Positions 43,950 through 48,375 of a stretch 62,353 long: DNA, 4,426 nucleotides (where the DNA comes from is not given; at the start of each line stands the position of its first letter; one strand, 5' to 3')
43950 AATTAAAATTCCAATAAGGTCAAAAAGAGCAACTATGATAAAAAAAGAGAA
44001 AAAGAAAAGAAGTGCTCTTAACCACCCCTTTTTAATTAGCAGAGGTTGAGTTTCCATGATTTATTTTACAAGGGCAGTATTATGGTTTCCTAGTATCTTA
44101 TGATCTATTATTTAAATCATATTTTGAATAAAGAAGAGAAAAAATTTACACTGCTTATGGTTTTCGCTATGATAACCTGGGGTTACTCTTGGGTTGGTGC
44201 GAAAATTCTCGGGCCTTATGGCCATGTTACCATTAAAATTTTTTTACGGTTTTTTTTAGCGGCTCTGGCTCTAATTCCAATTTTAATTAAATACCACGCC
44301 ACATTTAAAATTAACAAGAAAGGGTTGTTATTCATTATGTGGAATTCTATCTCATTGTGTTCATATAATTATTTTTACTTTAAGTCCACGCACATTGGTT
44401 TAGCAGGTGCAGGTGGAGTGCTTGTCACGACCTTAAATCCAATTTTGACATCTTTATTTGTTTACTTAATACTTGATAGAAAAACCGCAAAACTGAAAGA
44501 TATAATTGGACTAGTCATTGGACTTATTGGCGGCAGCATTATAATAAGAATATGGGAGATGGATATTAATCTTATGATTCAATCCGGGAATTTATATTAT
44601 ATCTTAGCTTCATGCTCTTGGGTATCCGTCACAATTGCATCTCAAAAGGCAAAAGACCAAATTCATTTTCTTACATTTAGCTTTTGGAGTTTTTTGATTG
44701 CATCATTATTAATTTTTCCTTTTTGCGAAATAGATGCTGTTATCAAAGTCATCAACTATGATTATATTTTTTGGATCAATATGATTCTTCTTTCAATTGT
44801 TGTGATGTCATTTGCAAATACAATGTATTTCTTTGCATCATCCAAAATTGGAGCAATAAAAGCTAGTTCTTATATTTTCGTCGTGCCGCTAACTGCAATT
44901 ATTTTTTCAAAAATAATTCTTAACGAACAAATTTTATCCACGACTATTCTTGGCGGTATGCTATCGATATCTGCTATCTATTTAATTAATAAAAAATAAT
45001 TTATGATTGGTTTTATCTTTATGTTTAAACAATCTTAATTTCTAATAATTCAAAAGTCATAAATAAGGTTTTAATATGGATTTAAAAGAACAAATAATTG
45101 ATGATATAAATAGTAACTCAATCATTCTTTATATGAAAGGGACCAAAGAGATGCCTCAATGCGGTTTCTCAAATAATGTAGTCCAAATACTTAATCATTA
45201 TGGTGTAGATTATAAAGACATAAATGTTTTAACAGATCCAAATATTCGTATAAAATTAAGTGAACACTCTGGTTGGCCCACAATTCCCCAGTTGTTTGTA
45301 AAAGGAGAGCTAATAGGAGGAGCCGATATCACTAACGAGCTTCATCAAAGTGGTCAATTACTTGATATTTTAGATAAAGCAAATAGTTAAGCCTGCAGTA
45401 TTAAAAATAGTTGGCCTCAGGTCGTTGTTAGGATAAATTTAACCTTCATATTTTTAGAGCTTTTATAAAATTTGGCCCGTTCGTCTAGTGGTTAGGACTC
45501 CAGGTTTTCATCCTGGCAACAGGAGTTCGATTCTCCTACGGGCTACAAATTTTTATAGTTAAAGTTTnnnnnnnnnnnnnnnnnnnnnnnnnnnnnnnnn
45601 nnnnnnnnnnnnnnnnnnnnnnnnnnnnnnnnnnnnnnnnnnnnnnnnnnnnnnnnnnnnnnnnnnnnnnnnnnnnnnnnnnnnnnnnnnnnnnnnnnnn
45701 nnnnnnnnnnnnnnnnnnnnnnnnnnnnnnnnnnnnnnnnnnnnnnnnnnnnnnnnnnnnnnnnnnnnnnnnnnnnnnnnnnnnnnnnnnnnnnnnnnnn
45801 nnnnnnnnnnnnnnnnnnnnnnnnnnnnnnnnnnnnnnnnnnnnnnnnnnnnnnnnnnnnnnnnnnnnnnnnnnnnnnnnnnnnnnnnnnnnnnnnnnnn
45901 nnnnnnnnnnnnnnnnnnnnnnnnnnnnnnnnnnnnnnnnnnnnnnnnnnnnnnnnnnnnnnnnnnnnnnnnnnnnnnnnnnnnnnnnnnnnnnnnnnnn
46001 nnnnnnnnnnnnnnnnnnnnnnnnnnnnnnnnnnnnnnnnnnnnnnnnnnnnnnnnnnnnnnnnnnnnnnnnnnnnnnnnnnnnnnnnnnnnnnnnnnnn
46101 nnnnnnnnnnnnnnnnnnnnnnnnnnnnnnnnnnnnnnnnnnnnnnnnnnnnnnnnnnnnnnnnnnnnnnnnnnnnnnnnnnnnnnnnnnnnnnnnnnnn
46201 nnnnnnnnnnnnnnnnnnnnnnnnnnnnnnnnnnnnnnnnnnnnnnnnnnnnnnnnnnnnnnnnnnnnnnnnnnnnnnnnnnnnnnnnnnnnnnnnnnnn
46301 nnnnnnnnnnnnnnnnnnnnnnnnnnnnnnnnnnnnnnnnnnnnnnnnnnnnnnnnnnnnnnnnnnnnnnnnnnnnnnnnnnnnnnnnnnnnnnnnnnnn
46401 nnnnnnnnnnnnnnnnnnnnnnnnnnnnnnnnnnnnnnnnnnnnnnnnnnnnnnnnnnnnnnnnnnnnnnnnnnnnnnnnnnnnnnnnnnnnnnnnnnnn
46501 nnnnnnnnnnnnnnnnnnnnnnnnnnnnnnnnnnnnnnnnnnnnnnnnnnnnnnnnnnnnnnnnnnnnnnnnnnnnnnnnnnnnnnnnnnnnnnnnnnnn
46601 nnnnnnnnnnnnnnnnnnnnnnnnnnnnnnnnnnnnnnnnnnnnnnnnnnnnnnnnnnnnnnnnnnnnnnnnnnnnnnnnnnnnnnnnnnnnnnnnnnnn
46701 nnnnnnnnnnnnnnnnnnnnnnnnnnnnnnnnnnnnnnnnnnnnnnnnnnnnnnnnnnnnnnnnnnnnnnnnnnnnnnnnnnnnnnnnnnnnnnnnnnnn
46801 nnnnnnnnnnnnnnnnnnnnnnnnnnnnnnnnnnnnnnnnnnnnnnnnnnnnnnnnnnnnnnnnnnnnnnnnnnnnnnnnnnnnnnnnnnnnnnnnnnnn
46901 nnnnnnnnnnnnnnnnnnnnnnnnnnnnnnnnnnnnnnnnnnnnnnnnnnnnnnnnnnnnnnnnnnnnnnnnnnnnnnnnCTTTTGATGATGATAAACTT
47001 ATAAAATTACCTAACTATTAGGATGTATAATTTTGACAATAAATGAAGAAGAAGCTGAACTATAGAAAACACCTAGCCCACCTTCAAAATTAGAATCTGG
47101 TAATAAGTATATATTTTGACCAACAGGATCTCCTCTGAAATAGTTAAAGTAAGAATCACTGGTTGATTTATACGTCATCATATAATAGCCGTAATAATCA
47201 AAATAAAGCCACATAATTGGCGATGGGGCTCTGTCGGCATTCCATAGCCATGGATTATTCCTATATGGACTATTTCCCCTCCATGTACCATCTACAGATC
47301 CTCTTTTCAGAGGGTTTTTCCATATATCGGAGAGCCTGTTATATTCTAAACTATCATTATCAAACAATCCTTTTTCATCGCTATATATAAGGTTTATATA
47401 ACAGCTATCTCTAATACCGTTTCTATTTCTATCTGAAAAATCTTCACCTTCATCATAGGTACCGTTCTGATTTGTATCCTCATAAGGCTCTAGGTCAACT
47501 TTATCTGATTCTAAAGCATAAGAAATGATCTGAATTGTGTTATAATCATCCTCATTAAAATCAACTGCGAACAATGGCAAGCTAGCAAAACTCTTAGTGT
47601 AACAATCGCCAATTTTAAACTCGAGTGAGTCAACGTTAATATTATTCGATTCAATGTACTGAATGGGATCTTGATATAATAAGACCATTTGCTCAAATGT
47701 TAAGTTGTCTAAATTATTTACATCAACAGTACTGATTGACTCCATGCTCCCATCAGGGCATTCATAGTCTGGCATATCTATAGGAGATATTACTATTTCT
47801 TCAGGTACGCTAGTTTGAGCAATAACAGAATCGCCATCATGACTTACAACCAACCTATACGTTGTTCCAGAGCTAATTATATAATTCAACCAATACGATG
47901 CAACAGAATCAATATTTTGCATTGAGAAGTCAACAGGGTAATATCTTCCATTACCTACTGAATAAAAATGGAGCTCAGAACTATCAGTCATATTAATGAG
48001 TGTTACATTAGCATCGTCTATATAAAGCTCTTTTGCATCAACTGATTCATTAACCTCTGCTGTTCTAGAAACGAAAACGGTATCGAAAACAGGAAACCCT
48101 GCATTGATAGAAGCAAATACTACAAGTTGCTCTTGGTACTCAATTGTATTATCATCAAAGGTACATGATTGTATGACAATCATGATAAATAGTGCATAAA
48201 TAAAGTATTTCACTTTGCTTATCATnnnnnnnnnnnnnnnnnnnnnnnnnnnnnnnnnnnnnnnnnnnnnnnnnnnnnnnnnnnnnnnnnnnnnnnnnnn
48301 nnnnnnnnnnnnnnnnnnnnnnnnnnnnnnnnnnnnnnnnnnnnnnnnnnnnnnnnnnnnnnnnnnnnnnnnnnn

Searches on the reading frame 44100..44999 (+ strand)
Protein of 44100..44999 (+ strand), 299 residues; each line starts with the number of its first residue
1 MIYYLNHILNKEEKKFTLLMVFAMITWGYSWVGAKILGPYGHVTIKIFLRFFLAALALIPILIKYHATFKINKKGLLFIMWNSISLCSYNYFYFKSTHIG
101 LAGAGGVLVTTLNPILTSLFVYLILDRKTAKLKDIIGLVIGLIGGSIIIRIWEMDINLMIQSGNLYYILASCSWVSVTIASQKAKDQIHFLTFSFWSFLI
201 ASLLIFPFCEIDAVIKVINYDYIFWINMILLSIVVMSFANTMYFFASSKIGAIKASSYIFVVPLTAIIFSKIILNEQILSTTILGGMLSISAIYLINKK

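Call 45: search_protein_families(library=pfam, proteins=[window:44100-44999:+], max_evalue=0.0001)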
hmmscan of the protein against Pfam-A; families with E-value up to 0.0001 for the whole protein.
window:44100-44999:+ (299 aa): 1 family
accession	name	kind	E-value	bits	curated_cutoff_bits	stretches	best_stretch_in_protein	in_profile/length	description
PF00892.27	EamA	-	2.9e-31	109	28.2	2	162-297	2-134/135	EamA-like transporter family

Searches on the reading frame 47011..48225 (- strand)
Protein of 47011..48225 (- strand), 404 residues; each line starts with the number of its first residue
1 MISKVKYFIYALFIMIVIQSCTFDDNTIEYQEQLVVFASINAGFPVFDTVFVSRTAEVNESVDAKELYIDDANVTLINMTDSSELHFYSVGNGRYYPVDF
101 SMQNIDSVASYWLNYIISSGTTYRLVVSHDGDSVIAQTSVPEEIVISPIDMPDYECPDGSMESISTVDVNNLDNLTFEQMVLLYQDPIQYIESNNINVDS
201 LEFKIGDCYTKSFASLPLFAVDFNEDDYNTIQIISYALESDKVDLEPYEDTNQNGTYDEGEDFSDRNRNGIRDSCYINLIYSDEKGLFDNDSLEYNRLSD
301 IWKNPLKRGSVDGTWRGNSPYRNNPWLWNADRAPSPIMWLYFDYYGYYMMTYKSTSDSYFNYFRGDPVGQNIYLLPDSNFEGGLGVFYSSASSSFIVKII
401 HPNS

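Call 45: search_protein_families(library=pfam, proteins=[window:47011-48225:-], max_evalue=0.0001)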
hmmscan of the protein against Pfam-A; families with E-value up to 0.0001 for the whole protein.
window:47011-48225:- (404 aa): 1 family
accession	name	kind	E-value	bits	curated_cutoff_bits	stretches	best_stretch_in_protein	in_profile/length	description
PF14054.11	DUF4249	-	2.2e-10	41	28.5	1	23-394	4-267/269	Domain of unknown function (DUF4249)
